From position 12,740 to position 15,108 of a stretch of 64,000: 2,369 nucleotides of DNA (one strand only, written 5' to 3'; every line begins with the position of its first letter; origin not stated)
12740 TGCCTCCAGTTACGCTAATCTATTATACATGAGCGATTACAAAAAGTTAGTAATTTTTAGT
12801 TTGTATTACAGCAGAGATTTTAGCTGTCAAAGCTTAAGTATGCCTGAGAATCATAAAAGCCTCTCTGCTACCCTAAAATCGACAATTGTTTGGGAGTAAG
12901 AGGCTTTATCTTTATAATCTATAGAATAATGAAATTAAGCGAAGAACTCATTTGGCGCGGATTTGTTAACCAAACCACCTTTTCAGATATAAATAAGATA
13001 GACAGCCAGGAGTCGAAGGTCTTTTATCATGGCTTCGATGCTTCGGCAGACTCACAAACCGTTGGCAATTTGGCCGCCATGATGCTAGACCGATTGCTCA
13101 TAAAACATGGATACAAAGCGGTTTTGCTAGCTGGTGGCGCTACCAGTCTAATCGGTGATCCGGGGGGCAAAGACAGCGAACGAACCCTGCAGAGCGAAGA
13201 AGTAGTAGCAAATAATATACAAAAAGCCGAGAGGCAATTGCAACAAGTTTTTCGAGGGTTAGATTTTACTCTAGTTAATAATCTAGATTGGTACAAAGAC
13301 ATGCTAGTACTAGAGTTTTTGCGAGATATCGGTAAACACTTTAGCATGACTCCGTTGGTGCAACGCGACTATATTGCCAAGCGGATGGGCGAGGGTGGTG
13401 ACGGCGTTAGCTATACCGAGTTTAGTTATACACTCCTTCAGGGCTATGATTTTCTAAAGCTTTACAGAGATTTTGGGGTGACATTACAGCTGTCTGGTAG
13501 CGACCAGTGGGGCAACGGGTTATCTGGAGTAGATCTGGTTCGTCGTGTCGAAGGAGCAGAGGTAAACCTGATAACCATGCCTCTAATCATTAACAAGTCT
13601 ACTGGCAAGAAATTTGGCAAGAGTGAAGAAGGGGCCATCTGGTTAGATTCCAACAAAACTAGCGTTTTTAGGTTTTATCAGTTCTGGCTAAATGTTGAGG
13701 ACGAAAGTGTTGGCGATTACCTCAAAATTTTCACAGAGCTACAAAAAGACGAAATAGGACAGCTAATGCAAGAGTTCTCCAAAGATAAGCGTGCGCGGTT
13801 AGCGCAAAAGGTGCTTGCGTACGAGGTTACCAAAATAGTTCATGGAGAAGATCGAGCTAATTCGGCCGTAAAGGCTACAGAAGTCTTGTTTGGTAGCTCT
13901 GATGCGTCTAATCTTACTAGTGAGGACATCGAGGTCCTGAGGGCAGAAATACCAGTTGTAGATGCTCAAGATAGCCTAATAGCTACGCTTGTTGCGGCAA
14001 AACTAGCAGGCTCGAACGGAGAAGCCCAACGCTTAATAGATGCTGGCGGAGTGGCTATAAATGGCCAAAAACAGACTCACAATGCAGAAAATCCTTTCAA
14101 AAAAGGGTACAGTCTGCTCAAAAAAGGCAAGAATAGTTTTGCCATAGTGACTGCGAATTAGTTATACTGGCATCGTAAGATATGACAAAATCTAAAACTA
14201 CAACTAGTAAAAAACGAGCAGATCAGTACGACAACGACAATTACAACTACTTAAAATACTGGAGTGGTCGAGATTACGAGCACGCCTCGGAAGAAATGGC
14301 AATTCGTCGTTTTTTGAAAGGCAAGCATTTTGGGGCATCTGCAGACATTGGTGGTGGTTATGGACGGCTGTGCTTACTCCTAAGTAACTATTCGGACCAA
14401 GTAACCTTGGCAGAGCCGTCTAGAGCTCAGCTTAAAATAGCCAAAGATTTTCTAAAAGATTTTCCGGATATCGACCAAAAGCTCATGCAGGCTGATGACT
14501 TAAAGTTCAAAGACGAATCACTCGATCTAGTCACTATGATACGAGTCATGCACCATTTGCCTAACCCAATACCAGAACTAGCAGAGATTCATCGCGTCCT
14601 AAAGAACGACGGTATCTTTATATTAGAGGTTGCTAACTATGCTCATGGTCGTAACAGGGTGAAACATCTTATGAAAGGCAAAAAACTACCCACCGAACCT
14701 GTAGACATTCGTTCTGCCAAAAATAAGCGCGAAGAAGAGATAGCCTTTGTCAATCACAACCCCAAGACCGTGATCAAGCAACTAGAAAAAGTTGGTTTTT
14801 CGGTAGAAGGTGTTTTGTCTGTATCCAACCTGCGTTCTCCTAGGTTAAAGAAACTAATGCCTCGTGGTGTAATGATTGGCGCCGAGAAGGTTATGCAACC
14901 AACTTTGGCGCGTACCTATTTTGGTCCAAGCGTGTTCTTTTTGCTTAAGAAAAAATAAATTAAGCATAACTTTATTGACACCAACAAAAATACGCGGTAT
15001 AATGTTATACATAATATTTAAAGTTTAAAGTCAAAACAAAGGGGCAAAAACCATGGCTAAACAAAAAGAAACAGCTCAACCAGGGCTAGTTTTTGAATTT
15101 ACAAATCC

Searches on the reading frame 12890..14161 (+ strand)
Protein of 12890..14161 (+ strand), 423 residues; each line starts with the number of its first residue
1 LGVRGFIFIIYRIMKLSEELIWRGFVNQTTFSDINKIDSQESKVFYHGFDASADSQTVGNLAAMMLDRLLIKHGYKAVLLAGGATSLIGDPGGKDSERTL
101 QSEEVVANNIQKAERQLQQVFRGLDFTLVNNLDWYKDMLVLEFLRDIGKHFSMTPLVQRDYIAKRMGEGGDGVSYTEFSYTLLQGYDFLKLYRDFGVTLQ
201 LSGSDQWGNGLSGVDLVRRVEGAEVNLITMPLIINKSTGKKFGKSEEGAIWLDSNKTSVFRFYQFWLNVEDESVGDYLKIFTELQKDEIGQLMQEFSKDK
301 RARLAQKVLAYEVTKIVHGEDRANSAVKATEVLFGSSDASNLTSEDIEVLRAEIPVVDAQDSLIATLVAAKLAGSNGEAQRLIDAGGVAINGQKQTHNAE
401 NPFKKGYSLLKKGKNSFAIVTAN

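Call 88: search_protein_families(library=pfam, proteins=[window:12890-14161:+], max_evalue=0.00001)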
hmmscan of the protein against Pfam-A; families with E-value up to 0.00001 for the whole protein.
window:12890-14161:+ (423 aa): 2 families
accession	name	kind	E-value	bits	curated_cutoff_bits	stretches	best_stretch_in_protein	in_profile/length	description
PF00579.31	tRNA-synt_1b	-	1.4e-66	225.2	21.1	1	43-334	6-291/292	tRNA synthetases class I (W and Y)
PF22421.1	SYY_C-terminal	-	6.7e-09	36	27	1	347-420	2-83/83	Tyrosine--tRNA ligase SYY-like C-terminal domain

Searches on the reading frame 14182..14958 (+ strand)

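Call 88: search_protein_families(library=pfam, proteins=[window:14182-14958:+], max_evalue=0.00001)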
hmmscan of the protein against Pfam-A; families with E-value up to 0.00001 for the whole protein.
window:14182-14958:+ (258 aa): 5 families
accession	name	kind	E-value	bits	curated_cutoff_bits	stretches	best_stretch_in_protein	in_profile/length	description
PF08241.18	Methyltransf_11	-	3.8e-18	66.3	21.2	1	55-148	2-95/95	Methyltransferase domain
PF13649.12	Methyltransf_25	-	7.9e-14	52.6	27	1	55-144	3-97/97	Methyltransferase domain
PF13489.12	Methyltransf_23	-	1.8e-13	51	27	1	55-161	28-124/164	Methyltransferase domain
PF08242.18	Methyltransf_12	-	1.3e-12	48.7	30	1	55-146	2-98/98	Methyltransferase domain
PF13847.12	Methyltransf_31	-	1.6e-08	34.8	27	1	55-155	9-114/145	Methyltransferase domain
